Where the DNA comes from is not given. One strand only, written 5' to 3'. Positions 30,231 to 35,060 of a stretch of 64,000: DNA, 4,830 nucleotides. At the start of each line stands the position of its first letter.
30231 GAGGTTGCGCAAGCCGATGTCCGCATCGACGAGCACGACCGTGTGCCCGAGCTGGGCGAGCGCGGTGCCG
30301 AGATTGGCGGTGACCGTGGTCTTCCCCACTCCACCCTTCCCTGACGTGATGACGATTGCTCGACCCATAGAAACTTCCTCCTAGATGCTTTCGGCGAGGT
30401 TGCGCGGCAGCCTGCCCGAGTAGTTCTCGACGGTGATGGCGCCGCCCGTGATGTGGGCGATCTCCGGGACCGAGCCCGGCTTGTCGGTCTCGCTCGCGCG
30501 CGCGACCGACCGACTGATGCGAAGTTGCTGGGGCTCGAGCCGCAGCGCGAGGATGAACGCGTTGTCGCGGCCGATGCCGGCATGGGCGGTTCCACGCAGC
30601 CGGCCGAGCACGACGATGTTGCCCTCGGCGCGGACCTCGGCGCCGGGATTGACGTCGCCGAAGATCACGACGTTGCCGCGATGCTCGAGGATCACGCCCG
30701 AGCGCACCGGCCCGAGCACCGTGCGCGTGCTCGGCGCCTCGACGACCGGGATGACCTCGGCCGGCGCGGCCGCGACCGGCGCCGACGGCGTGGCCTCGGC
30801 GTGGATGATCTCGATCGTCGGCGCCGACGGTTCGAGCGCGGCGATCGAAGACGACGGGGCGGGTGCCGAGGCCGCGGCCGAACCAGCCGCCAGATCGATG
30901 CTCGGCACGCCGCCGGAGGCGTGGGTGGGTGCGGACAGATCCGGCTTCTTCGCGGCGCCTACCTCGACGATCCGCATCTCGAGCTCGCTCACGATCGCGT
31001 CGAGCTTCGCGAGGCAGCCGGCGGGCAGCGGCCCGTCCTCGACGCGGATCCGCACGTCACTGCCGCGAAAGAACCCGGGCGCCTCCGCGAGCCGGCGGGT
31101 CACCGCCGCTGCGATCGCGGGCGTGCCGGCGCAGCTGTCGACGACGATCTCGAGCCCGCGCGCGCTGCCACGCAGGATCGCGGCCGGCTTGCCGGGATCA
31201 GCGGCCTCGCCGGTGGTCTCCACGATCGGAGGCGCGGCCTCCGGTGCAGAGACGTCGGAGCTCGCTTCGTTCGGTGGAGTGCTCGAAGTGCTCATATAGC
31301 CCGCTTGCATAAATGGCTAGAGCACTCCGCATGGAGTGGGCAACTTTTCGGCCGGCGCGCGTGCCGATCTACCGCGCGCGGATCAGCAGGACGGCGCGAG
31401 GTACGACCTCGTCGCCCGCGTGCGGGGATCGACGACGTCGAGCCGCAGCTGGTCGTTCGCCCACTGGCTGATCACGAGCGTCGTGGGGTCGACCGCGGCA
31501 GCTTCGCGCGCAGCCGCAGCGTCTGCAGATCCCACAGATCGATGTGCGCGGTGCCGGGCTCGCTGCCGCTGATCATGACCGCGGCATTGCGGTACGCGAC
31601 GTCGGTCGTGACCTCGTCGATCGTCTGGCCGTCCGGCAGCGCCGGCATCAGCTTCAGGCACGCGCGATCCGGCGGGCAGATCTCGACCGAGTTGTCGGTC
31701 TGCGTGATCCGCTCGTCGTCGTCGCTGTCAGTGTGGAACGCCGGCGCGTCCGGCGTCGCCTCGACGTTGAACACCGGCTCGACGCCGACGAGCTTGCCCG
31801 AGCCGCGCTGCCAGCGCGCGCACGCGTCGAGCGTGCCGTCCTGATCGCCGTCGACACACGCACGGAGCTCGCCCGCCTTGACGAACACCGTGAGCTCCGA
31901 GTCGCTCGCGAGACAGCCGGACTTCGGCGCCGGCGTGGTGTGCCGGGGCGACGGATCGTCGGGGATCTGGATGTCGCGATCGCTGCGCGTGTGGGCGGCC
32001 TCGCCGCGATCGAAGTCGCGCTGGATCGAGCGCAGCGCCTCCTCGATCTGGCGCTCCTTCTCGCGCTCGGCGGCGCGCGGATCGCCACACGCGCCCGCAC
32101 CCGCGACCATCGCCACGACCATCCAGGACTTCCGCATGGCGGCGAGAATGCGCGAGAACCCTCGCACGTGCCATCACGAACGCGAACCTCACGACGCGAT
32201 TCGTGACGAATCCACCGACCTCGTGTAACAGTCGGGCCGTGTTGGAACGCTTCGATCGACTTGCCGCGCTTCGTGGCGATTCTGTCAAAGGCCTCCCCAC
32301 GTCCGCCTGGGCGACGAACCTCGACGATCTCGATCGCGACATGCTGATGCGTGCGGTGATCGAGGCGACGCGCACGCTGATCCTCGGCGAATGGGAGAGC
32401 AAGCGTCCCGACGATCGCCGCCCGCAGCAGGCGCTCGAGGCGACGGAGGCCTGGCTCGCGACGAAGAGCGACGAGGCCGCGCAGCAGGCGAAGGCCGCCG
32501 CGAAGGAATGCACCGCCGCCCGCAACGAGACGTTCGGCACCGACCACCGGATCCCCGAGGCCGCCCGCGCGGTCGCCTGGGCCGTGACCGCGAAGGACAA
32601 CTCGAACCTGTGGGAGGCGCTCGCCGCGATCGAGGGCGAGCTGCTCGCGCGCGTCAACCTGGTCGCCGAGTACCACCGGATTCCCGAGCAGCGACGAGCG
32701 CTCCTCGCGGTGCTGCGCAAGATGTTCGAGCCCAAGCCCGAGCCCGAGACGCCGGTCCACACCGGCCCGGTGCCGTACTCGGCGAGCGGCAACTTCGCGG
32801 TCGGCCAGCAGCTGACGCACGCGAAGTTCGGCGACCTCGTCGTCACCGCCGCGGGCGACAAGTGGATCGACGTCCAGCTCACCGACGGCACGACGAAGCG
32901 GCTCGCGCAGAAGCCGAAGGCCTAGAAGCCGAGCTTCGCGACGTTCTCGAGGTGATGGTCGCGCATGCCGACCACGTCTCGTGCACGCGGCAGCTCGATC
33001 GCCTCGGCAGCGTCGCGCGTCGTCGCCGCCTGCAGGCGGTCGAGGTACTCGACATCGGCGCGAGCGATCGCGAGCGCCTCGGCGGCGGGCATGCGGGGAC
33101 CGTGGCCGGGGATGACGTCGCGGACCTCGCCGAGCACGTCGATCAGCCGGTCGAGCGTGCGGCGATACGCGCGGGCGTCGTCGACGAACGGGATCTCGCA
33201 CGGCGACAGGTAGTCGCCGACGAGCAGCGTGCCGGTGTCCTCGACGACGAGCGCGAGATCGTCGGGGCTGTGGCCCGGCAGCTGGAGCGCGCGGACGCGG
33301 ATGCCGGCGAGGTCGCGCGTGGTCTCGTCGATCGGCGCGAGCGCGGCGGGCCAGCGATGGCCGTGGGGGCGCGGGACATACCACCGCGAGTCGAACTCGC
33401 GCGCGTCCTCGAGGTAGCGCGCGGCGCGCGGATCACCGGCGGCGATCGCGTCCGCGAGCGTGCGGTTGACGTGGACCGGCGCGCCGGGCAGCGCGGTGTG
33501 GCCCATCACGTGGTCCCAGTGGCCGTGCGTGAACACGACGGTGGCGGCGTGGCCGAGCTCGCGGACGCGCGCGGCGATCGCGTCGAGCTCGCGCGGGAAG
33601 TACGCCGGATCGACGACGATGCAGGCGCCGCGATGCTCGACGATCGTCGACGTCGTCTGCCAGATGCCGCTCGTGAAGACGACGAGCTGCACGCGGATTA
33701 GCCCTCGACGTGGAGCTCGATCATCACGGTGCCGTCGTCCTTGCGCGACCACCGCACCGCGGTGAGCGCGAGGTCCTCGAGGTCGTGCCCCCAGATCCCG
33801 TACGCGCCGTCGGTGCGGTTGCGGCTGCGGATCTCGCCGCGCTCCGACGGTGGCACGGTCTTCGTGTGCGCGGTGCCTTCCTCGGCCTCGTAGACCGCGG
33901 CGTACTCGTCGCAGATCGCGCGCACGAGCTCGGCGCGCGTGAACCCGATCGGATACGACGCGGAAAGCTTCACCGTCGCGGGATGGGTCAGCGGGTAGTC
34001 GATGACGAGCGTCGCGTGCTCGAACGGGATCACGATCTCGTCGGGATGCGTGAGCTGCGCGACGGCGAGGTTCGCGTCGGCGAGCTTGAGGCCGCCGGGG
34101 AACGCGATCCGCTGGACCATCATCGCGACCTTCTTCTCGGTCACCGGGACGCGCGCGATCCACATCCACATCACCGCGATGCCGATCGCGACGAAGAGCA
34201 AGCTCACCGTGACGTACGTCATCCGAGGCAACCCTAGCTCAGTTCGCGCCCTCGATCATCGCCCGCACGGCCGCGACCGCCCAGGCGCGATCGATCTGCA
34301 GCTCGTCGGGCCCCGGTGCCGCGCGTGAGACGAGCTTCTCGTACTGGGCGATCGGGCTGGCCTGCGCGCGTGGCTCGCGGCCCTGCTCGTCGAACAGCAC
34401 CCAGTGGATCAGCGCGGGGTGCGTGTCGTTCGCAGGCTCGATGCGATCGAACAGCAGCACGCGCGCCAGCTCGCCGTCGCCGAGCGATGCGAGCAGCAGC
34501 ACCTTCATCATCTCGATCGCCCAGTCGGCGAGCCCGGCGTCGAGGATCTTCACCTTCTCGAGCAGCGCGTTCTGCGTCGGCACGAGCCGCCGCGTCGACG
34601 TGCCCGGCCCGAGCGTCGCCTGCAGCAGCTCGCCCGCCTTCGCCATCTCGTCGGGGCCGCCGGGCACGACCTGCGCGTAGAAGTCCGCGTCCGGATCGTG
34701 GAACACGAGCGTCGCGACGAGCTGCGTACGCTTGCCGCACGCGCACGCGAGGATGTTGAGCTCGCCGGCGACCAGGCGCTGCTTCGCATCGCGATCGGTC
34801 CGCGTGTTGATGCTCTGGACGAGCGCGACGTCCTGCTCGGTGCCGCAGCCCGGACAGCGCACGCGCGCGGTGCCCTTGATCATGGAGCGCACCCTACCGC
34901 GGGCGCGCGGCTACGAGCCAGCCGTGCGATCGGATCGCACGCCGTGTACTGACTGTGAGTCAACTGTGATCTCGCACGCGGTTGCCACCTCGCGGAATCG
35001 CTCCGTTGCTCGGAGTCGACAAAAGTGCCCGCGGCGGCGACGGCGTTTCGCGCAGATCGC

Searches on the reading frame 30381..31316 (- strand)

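Call 38: search_protein_families(library=pfam, proteins=[window:30381-31316:-], max_evalue=0.001)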
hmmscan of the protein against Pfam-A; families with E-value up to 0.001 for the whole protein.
window:30381-31316:- (311 aa): 3 families
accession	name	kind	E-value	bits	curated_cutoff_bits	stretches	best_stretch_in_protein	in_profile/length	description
PF03775.22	MinC_C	-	1.5e-28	99.2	33.2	1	202-296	4-101/102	Septum formation inhibitor MinC, C-terminal domain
PF03961.19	FapA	-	0.00036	20.7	31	1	213-238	19-44/272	Flagellar Assembly Protein A beta solenoid domain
PF05209.18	MinC_N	-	0.00069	20.1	27.3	0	50-112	5-67/71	Septum formation inhibitor MinC, N-terminal domain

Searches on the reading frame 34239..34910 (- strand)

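Call 38: search_protein_families(library=pfam, proteins=[window:34239-34910:-], max_evalue=0.001)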
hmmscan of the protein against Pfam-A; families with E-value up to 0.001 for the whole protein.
window:34239-34910:- (223 aa): 1 family
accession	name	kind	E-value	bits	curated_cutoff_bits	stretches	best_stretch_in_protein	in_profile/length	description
PF14353.12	CpXC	-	4.4e-22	78.8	25.4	1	17-136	1-121/121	CpXC protein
